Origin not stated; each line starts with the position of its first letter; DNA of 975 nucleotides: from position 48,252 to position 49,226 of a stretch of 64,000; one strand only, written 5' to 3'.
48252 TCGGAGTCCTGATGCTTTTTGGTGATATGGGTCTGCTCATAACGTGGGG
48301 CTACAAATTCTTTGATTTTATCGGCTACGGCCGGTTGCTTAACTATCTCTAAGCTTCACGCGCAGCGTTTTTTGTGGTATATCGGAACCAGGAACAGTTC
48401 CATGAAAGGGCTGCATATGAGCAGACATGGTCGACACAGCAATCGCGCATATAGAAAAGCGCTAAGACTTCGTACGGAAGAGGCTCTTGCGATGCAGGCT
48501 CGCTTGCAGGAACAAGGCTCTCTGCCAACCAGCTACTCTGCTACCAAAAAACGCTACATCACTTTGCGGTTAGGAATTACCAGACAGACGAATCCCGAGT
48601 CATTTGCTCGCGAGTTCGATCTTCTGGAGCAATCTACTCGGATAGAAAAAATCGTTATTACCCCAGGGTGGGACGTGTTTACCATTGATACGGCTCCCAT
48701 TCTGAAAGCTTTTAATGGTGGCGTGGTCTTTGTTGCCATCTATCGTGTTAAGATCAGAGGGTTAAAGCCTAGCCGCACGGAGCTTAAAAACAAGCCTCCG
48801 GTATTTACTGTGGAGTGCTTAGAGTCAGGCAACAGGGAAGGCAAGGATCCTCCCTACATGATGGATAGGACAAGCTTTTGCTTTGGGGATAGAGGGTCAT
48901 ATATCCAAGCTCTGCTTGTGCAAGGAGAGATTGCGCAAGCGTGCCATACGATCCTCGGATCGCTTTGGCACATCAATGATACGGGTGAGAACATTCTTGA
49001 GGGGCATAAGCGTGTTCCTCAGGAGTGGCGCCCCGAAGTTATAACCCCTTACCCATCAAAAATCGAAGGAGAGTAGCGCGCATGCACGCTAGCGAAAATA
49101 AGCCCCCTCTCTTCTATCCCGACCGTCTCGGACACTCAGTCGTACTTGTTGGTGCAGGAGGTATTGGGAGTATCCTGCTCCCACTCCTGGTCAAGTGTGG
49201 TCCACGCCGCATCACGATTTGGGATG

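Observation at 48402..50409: Compact E1-like / ubiquitin-like / unknown-protein module followed by a holin-like membrane protein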

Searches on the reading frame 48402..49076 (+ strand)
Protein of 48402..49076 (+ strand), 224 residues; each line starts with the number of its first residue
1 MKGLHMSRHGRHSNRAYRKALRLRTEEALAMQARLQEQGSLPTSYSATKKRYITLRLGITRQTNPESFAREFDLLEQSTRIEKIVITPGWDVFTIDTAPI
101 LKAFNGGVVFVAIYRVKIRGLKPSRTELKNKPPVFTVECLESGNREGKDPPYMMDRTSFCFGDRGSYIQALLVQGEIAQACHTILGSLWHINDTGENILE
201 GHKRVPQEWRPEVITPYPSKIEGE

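Call 3: search_protein_families(library=pfam, proteins=[window:48402-49076:+], max_evalue=1)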
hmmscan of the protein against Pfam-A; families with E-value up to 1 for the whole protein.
window:48402-49076:+ (224 aa): 0 families

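Call 4: search_protein_families(library=padloc, proteins=[window:48402-49076:+], max_evalue=1)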
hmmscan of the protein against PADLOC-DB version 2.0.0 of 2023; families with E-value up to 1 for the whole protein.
window:48402-49076:+ (224 aa): 0 families

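Call 5: search_protein_families(library=ncbifam, proteins=[window:48402-49076:+], max_evalue=1)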
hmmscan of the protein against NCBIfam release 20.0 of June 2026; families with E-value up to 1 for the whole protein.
window:48402-49076:+ (224 aa): 0 families

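Call 8: find_homologous_proteins(query=window:48402-49076:+, max_evalue=0.01)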
Query window:48402-49076:+ (224 aa): 1 proteins with E <= 0.01 among 240 candidates.
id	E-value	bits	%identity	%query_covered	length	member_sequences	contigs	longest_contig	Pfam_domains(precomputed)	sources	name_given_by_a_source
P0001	2.9e-144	496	100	98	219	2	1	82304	-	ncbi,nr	ncbi:MAG TPA: hypothetical protein VHD31_03770 [Candidatus Paceibacterota bacterium]|nr:hypothetical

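Call 20: search_protein_representatives(protein=window:48417-49076:+)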
Query: 219 residues. Proteins with E-value up to 0.001 (for the whole library): 31; up to 1e-10: 7; up to 1e-30: 2. The best 31 are listed.
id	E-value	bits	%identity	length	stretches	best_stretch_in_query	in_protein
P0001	7.8e-145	496.0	100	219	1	1-219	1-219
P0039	5.1e-38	146.9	45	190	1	44-213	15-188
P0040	4.4e-14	68.7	32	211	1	34-188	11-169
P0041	3.0e-12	62.7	32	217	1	42-190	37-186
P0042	1.1e-11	60.9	29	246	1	25-207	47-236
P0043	1.9e-11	60.1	37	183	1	49-212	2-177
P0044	4.0e-11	59.0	31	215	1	44-203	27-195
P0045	4.2e-09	52.4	34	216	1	45-196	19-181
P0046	2.3e-08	50.0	28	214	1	44-204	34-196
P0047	1.1e-07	47.8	33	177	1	44-190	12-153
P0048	1.8e-07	47.1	31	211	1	41-202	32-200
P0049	2.1e-07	46.9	31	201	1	63-190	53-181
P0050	2.9e-07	46.4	31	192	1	43-195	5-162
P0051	3.7e-07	46.1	35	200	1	45-209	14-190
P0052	4.0e-07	45.9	27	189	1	37-193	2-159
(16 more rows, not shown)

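Call 34: predict_structure(alignment_id=A3)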
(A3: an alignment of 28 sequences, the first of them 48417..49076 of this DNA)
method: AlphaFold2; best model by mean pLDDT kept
length: 219 residues; sequences in the alignment: 28
mean_pLDDT: 88.6   pTM: 0.81
mean pLDDT of the five models: 88.6, 86.1, 86.1, 86.1, 83.2
residues with pLDDT >= 90: 130; 70-90: 72; 50-70: 14; < 50: 3
segments of 3 or more residues with pLDDT < 50: none
pLDDT, mean of each block of 10 residues (from residue 1): 61 85 86 85 95 93 97 97 93 93 94 94 95 95 86 86 97 97 82 88 85 64
secondary structure, 60 per line:
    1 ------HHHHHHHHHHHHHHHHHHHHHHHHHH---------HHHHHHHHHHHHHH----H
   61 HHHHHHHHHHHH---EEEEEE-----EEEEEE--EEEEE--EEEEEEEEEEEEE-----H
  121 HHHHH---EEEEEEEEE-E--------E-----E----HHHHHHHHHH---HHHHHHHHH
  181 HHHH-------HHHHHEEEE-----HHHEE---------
elements in order: H7-32 H42-55 H60-72 E76-81 E87-92 E95-99 E102-114 H120-125 E129-137 H159-168 H172-184 H192-196 E197-200

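Call 46: fold_search(model_id=the predicted structure, library=pdb)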
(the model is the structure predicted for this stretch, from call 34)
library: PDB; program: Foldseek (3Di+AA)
matches with E <= 10: 228; with E <= 0.001: 0
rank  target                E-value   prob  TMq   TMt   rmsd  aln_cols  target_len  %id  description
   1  6cp2_B                4.6e-02  0.35  0.22  0.29  13.6       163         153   11  SidC in complex with UbcH7~Ub (released 2018-08-01)
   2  7v8f_A                5.5e-02  0.35  0.23  0.29  13.1       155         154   10  Crystal structure of UBE2L3 bound to HOIP RING1 domain. (released 2022-03-30)
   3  2z6p                  1.2e-01  0.60  0.35  0.43   6.8       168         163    8  Crystal Structure of the Ufc1, Ufm1 conjugating enzyme 1 (released 2007-09-25)
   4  2z6o                  1.2e-01  0.38  0.31  0.37   8.7       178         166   10  Crystal Structure of the Ufc1, Ufm1 conjugating enzyme 1 (released 2007-09-25)
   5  7b5l_D                1.4e-01  0.23  0.21  0.29  12.8       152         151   14  Ubiquitin ligation to F-box protein substrates by SCF-RBR E3-E3 super-assembly: NEDD8-CUL1-RBX1-SKP1-SKP2-CKSHS1-Cycli (released 2021-02-10)
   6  7nw1_AAA              1.5e-01  0.77  0.37  0.47   5.5       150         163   11  Crystal structure of UFC1 in complex with UBA5 (released 2021-09-29)
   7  3evx_A                1.7e-01  0.60  0.36  0.46   7.4       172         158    8  Crystal structure of the human E2-like ubiquitin-fold modifier conjugating enzyme 1 (Ufc1). Northeast Structural Genom (released 2008-10-21)
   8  9gn8                  1.7e-01  0.51  0.32  0.38   8.2       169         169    9  Crystal Structure of UFC1 E149D (released 2025-05-07)
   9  9i9m                  2.0e-01  0.57  0.37  0.46   6.6       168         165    8  Crystal structure of chimeric UFC1, TAK MotiF replaced with HPN motif of other E2 proteins (released 2025-05-07)
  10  9i9o                  2.1e-01  0.44  0.34  0.42   6.9       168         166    9  Crystal Structure of UFC1 K108M (released 2025-05-07)
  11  8eb0_B                2.1e-01  0.25  0.20  0.28  10.3       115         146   14  RNF216/E2-Ub/Ub transthiolation complex (released 2023-01-18)
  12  9glp                  2.3e-01  0.44  0.37  0.45  11.0       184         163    9  Crystal Structure of UFC1 C116E&T106I (released 2025-05-07)
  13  3rde_A                2.8e-01  0.10  0.19  0.09  19.4       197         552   11  Crystal structure of the catalytic domain of porcine leukocyte 12-lipoxygenase (released 2012-04-18)
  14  9gli                  3.0e-01  0.54  0.38  0.47   6.4       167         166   10  Crystal Structure of UFC1 T106C (released 2025-05-07)
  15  9glm                  3.2e-01  0.35  0.32  0.40   6.9       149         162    7  Crystal Structure of UFC1 W145F (released 2025-05-07)
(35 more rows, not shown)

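Call 63: search_solved_structures(query=A2, max_evalue=10, show_alignments=2)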
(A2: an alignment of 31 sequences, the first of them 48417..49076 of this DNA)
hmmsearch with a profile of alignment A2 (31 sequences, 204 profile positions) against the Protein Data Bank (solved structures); distinct sequences matched with E-value up to 10: 1.
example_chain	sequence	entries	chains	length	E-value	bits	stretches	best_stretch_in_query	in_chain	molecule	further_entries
6uxd_A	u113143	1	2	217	1.4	11.5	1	28-72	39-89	CT021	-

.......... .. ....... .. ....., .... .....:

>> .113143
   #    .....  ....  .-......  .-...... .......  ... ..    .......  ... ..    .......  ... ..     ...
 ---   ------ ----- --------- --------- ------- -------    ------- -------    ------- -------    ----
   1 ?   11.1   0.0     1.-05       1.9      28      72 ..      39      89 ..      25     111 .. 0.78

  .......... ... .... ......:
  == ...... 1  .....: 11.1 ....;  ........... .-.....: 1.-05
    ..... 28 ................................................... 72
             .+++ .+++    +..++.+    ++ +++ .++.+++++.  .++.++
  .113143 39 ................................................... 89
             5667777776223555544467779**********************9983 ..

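Call 64: find_homologous_proteins(query=A2, max_evalue=0.01)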
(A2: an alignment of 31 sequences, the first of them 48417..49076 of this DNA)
Query A2 (31 sequences) (219 aa, profile of the alignment): 66 proteins with E <= 0.01 among 8000 candidates.
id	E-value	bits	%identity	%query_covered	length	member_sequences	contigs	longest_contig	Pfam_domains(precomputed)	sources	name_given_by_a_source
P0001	7.2e-50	187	100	100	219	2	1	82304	-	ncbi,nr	ncbi:MAG TPA: hypothetical protein VHD31_03770 [Candidatus Paceibacterota bacterium]|nr:hypothetical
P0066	3.7e-41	159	34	43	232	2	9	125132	-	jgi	jgi:hypothetical protein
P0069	9.7e-21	92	-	-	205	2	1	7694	-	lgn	-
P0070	1.0e-14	72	-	-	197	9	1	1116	-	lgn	-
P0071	1.4e-14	72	-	-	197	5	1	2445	-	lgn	-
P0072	1.5e-14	72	-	-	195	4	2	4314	-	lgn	-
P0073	2.8e-14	71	24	74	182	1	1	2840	-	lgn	-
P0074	1.9e-13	68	44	11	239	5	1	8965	-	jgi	jgi:hypothetical protein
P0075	2.5e-13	68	-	-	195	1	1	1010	-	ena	-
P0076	2.9e-13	68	-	-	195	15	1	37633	-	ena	-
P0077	3.1e-13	68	-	-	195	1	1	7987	-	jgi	jgi:hypothetical protein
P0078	3.5e-13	67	-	-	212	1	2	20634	-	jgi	jgi:hypothetical protein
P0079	3.6e-13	67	-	-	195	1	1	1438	-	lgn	-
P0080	4.1e-13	67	25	23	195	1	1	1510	-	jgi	jgi:hypothetical protein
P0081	9.3e-13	66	-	-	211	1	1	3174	-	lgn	-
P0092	2.0e-11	62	-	-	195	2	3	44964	-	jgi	jgi:hypothetical protein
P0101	7.7e-10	56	-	-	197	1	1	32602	-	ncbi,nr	ncbi:MAG: hypothetical protein HY690_04690 [Chloroflexi bacterium]|nr:hypothetical protein [Chlorofl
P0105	3.6e-9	54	-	-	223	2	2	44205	-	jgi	jgi:hypothetical protein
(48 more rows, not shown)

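Call 66: find_encoding_contigs(protein=P0101, flank=6000, max_places=1)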
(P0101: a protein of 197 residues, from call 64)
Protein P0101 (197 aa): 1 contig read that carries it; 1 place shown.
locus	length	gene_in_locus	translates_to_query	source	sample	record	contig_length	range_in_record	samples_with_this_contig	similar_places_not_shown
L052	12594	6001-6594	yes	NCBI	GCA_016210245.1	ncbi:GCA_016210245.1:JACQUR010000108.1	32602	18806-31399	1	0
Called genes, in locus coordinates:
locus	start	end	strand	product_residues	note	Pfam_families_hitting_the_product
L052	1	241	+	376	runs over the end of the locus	PF09084:NMT1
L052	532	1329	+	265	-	PF00528:BPD_transp_1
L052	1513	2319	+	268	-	PF00528:BPD_transp_1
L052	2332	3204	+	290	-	PF00892:EamA, PF03151:TPT (faint), PF00892:EamA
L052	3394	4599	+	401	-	PF00083:Sugar_tr (faint), PF06779:MFS_4 (weak), PF07690:MFS_1, PF05977:MFS_3 (weak)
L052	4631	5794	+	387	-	PF07883:Cupin_2, PF02311:AraC_binding (weak), PF07883:Cupin_2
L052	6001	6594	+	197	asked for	-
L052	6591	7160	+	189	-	-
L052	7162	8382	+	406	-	PF00083:Sugar_tr (faint), PF07690:MFS_1, PF12832:MFS_1_like (faint), PF07690:MFS_1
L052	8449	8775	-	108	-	PF05685:Uma2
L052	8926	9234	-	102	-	PF03992:ABM (faint)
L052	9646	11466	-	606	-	PF22422:MGH1-like_GH, PF03200:Glyco_hydro_63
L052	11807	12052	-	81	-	-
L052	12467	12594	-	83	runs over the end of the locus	PF14026:SCO4226-like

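Call 67: find_encoding_contigs(protein=P0105, flank=6000, max_places=1)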
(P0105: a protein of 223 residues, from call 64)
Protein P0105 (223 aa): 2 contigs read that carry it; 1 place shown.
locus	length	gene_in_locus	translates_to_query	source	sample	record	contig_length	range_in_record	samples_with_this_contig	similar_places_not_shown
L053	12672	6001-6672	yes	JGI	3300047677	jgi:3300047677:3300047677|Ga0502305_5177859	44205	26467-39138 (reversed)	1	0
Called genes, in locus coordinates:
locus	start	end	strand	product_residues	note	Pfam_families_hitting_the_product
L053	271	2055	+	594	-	PF02776:TPP_enzyme_N, PF00205:TPP_enzyme_M (faint), PF02775:TPP_enzyme_C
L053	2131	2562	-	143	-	PF10604:Polyketide_cyc2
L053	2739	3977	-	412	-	PF01546:Peptidase_M20, PF07687:M20_dimer (weak)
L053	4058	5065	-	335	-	PF00296:Bac_luciferase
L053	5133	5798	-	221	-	PF00899:ThiF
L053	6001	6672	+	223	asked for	-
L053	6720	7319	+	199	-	-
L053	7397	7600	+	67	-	-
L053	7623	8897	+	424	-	PF07883:Cupin_2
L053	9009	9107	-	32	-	-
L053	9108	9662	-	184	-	PF04199:Cyclase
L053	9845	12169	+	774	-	PF01315:Ald_Xan_dh_C, PF02738:MoCoBD_1, PF20256:MoCoBD_2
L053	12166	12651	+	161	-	PF00111:Fer2, PF13085:Fer2_3 (weak), PF01799:Fer2_2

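Call 68: find_encoding_contigs(protein=P0092, flank=6000, max_places=1)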
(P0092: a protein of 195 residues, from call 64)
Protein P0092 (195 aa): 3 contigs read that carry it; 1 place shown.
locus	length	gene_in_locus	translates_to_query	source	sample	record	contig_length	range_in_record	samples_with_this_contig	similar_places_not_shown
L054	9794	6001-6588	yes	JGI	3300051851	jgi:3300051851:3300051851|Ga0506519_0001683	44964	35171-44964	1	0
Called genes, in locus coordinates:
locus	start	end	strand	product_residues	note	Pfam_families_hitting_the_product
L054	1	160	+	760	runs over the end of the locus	PF01315:Ald_Xan_dh_C, PF02738:MoCoBD_1, PF20256:MoCoBD_2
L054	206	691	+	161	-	PF00111:Fer2 (weak), PF01799:Fer2_2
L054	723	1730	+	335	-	PF09084:NMT1, PF12974:Phosphonate-bd (faint)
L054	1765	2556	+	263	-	PF00528:BPD_transp_1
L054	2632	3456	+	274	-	PF00528:BPD_transp_1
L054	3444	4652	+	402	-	PF00083:Sugar_tr (weak), PF13347:MFS_2 (faint), PF07690:MFS_1, PF12832:MFS_1_like, PF05977:MFS_3 (faint), PF07690:MFS_1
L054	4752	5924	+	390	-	PF07883:Cupin_2, PF02311:AraC_binding (weak), PF07883:Cupin_2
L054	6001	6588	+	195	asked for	-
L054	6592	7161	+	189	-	-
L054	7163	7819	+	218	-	PF00899:ThiF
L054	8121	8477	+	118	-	PF03795:YCII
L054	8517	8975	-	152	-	PF00106:adh_short, PF13561:adh_short_C2, PF23441:SDR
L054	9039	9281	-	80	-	PF00106:adh_short, PF13561:adh_short_C2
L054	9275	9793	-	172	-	PF00106:adh_short, PF13561:adh_short_C2, PF23441:SDR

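Call 69: search_protein_families(library=pfam, proteins=[L054:6592-7161:+, L052:6591-7160:+, L053:6720-7319:+, L053:7397-7600:+, L054:7163-7819:+, L054:4752-5924:+], max_evalue=1)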
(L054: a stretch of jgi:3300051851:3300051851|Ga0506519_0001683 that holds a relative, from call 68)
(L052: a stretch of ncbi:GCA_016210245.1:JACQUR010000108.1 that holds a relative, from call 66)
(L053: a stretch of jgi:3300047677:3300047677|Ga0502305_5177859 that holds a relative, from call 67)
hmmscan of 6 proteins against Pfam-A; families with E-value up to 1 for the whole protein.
L054:6592-7161:+ (189 aa): 1 family
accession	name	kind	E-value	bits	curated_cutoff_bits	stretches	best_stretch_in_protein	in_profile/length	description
PF14464.11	Prok-JAB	-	0.017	15.4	25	1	36-118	15-91/114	Prokaryotic homologs of the JAB domain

L052:6591-7160:+ (189 aa): 1 family
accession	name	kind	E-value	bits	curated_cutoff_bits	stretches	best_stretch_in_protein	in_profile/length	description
PF14464.11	Prok-JAB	-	0.0017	18.7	25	1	37-119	16-92/114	Prokaryotic homologs of the JAB domain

L053:6720-7319:+ (199 aa): 1 family
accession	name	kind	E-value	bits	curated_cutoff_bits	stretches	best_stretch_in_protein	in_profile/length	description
PF14464.11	Prok-JAB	-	0.0039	17.5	25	1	45-128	15-92/114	Prokaryotic homologs of the JAB domain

L053:7397-7600:+ (67 aa): 5 families
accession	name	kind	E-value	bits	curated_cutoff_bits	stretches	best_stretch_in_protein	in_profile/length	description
PF14451.12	Ub-Mut7C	-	0.00011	22.5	23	1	13-63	25-76/81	Mut7-C ubiquitin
PF02597.26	ThiS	-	0.00019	22.4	22.5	1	15-67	16-76/76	ThiS family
PF21965.2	SAMP2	-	0.011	16.6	27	1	1-64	1-63/63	Small archaeal modifier protein 2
PF13510.11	Fer2_4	-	0.088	13.3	22.8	1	14-39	12-37/82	2Fe-2S iron-sulfur cluster binding domain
PF03658.20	Ub-RnfH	-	0.12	13.1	23.7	1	13-58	16-68/83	RnfH family Ubiquitin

L054:7163-7819:+ (218 aa): 6 families
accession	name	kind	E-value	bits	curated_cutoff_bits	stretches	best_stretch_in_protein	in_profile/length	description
PF00899.27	ThiF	-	4.2e-21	75.6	28.1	1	22-200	23-205/238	ThiF family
PF03435.24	Sacchrp_dh_NADP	-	0.061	14.1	25.1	1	22-63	1-43/129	Saccharopine dehydrogenase NADP binding domain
PF00056.29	Ldh_1_N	-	0.13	12.7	27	1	22-51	3-34/141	lactate/malate dehydrogenase, NAD binding domain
PF24611.2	Spectrin_Anc-1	-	0.18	12.5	33.2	1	51-98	4-51/115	Nuclear anchorage protein 1, spectrin-like repeat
PF03721.20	UDPG_MGDP_dh_N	-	0.2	11.6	27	1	22-52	3-32/187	UDP-glucose/GDP-mannose dehydrogenase family, NAD binding domain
PF02826.25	2-Hacid_dh_C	-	0.22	11.3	25.1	1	21-57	38-73/178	D-isomer specific 2-hydroxyacid dehydrogenase, NAD binding domain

L054:4752-5924:+ (390 aa): 6 families
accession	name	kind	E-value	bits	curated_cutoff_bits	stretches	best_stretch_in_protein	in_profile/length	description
PF07883.17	Cupin_2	-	2.1e-24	85.4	27.2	2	287-346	4-64/70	Cupin domain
PF02311.25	AraC_binding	-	1.5e-05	25.2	21.1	1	284-360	6-83/135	AraC-like ligand binding domain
PF07385.18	Lyx_isomer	-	0.0053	16.4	20.8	0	115-173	129-183/222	D-lyxose isomerase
PF05899.18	Cupin_3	-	0.0057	16.8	23.5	1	283-333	9-59/74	EutQ-like cupin domain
PF03079.20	ARD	-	0.071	13.8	27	1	293-344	85-140/157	ARD/ARD' family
PF05118.21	Asp_Arg_Hydrox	-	0.16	12.2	22.6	0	314-341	115-142/157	Aspartyl/Asparaginyl beta-hydroxylase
